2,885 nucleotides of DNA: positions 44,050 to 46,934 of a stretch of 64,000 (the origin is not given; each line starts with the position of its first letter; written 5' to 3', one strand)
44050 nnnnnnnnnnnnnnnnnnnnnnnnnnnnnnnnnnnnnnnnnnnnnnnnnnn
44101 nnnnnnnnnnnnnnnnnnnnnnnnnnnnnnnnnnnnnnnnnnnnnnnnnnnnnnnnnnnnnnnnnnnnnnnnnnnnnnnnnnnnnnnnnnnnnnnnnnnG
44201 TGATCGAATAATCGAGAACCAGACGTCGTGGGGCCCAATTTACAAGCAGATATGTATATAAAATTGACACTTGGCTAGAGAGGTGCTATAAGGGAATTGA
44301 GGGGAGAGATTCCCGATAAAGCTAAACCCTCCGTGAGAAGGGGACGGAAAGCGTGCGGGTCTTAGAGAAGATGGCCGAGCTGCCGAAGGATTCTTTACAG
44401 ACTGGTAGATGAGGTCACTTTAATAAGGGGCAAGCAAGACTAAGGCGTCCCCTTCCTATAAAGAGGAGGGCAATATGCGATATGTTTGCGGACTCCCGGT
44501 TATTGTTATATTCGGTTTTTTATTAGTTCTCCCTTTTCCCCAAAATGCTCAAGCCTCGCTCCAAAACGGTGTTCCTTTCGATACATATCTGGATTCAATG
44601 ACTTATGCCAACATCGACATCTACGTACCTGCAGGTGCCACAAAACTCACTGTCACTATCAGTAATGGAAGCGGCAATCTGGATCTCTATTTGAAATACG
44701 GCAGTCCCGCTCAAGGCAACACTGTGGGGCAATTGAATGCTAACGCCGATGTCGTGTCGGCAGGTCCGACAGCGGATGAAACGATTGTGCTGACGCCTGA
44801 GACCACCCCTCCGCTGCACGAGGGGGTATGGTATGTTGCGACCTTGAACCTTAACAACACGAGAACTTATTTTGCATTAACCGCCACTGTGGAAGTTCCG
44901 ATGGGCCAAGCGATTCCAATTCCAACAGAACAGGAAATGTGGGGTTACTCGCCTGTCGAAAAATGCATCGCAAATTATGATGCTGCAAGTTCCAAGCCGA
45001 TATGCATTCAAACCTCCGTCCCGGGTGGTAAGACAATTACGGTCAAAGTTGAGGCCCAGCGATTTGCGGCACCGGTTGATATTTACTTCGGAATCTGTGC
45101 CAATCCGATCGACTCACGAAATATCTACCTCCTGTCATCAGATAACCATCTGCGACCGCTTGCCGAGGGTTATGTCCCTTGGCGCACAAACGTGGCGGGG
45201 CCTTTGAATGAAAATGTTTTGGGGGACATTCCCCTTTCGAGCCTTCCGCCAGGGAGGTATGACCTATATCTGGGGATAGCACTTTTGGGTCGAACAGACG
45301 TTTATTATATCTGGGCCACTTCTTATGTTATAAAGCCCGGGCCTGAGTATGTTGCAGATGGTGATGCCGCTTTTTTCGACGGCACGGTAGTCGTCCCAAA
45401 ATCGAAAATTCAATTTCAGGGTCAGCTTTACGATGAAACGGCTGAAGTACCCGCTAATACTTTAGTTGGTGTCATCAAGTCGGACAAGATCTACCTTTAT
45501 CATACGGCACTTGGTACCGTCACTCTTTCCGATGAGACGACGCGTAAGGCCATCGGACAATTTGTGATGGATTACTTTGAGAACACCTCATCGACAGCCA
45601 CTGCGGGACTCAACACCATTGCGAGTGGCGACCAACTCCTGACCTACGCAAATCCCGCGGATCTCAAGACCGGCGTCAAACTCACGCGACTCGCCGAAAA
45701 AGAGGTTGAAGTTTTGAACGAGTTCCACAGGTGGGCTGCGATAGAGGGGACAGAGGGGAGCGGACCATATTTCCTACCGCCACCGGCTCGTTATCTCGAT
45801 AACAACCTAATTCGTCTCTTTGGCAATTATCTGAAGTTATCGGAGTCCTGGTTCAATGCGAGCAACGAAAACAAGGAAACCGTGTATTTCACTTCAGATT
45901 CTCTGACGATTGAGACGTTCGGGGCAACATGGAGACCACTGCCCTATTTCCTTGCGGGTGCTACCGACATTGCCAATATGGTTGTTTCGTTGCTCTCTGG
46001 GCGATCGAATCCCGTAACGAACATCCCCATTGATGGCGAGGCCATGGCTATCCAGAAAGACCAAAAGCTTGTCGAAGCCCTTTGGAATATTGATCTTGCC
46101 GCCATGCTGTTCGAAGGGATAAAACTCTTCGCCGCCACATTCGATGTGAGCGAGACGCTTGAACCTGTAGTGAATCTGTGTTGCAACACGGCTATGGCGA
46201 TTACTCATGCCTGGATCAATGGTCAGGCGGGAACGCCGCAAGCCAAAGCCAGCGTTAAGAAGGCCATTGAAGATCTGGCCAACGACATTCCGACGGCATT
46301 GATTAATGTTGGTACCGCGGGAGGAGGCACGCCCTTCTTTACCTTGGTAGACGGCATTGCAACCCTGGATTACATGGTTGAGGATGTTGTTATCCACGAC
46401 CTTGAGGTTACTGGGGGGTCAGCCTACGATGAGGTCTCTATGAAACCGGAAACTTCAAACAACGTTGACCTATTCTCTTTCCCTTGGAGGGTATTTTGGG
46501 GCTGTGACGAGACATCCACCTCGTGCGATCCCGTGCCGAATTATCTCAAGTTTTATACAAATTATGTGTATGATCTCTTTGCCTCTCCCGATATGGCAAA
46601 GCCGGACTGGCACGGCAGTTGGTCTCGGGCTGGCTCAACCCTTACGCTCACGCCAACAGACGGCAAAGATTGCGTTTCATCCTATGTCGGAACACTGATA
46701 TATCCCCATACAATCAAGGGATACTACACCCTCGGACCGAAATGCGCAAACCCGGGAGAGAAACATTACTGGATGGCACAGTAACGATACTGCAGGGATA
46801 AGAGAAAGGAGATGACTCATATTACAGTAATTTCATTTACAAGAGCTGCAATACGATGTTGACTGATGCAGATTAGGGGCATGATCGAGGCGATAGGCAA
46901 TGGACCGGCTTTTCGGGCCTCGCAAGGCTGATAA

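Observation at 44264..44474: Candidate GEMM-I (c-di-GMP-I class) riboswitch behind a near-consensus promoter, controlling a secreted 769-aa protein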

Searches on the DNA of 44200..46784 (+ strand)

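Call 3: search_rna_families(source=window, start=44200, end=44520, threshold=evalue, max_evalue=10, show_alignments=4)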
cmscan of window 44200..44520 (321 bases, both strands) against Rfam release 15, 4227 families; matches with E-value up to 10: 1.
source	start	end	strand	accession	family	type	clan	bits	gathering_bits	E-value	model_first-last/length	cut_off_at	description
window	44312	44388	+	RF03167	c-di-GMP-I-GGC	Cis-reg; riboswitch;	CL00126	62.2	59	1.4e-14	1-80/80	no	c-di-GMP-I-GGC riboswitch aptamer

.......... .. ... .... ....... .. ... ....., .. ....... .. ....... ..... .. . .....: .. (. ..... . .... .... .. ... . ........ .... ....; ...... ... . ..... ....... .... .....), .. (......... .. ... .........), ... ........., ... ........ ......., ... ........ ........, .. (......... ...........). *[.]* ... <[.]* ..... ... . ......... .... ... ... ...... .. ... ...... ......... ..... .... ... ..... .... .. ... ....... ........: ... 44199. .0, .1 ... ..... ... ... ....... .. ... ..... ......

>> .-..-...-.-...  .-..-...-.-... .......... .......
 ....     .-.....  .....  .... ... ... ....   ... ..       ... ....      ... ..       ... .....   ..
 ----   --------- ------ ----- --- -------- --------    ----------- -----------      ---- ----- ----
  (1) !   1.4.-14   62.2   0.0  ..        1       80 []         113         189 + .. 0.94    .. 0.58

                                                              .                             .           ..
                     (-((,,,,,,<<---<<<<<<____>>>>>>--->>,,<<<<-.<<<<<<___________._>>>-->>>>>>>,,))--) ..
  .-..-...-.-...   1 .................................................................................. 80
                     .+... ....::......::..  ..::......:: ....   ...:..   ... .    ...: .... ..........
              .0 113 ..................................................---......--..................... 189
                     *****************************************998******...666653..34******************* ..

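Call 21: search_rna_families(sources=[L001, L002, L003, L004], threshold=evalue, max_evalue=1, show_alignments=6)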
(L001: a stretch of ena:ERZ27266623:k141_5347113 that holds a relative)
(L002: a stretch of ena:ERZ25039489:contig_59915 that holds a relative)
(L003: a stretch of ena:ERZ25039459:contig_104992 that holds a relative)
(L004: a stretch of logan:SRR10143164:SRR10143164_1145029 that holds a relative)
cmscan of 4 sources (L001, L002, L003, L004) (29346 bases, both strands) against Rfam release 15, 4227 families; matches with E-value up to 1: 2.
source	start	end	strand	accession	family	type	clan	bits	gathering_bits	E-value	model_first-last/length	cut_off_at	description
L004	218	287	+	RF03167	c-di-GMP-I-GGC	Cis-reg; riboswitch;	CL00126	28.6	59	0.0055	1-80/80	no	c-di-GMP-I-GGC riboswitch aptamer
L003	5446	5539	-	RF02001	group-II-D1D4-3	Intron;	CL00102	28.2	32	0.039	45-152/170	no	Group II catalytic intron D1-D4-3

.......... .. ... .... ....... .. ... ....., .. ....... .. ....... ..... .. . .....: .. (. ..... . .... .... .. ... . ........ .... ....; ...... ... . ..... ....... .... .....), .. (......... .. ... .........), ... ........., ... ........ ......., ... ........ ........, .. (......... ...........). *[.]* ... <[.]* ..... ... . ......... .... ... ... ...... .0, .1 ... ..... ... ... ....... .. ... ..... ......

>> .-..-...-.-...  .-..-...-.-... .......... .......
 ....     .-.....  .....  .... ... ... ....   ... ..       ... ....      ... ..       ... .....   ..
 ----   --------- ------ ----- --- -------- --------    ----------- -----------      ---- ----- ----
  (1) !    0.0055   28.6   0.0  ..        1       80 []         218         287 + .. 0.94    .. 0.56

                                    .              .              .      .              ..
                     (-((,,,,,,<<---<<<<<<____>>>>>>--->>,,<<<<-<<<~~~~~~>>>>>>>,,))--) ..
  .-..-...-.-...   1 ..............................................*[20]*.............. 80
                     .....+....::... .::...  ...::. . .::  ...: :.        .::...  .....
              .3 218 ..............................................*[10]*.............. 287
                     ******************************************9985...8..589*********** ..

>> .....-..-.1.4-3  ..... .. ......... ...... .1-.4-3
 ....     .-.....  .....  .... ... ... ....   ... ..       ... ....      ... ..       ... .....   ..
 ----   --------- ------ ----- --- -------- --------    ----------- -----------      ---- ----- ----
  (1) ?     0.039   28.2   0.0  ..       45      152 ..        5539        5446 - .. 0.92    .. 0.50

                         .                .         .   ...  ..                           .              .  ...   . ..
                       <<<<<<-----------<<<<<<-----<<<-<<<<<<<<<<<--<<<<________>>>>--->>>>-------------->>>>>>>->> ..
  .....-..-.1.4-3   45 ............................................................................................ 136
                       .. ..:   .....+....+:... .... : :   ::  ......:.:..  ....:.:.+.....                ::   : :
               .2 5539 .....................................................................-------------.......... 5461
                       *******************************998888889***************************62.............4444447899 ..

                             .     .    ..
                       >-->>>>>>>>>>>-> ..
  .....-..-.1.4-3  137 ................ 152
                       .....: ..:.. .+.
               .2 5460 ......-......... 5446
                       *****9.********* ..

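Call 30: search_rna_families(sources=[L085, L086, L087], threshold=evalue, max_evalue=1, show_alignments=4)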
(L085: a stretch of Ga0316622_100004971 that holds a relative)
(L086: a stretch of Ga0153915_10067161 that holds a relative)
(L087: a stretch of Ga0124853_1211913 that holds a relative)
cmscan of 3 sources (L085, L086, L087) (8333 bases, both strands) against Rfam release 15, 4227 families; matches with E-value up to 1: 2.
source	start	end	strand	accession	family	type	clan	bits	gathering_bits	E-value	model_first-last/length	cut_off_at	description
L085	1270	1339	+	RF03167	c-di-GMP-I-GGC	Cis-reg; riboswitch;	CL00126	28.6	59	0.0016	1-80/80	no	c-di-GMP-I-GGC riboswitch aptamer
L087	355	424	+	RF03167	c-di-GMP-I-GGC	Cis-reg; riboswitch;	CL00126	28.6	59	0.0016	1-80/80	no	c-di-GMP-I-GGC riboswitch aptamer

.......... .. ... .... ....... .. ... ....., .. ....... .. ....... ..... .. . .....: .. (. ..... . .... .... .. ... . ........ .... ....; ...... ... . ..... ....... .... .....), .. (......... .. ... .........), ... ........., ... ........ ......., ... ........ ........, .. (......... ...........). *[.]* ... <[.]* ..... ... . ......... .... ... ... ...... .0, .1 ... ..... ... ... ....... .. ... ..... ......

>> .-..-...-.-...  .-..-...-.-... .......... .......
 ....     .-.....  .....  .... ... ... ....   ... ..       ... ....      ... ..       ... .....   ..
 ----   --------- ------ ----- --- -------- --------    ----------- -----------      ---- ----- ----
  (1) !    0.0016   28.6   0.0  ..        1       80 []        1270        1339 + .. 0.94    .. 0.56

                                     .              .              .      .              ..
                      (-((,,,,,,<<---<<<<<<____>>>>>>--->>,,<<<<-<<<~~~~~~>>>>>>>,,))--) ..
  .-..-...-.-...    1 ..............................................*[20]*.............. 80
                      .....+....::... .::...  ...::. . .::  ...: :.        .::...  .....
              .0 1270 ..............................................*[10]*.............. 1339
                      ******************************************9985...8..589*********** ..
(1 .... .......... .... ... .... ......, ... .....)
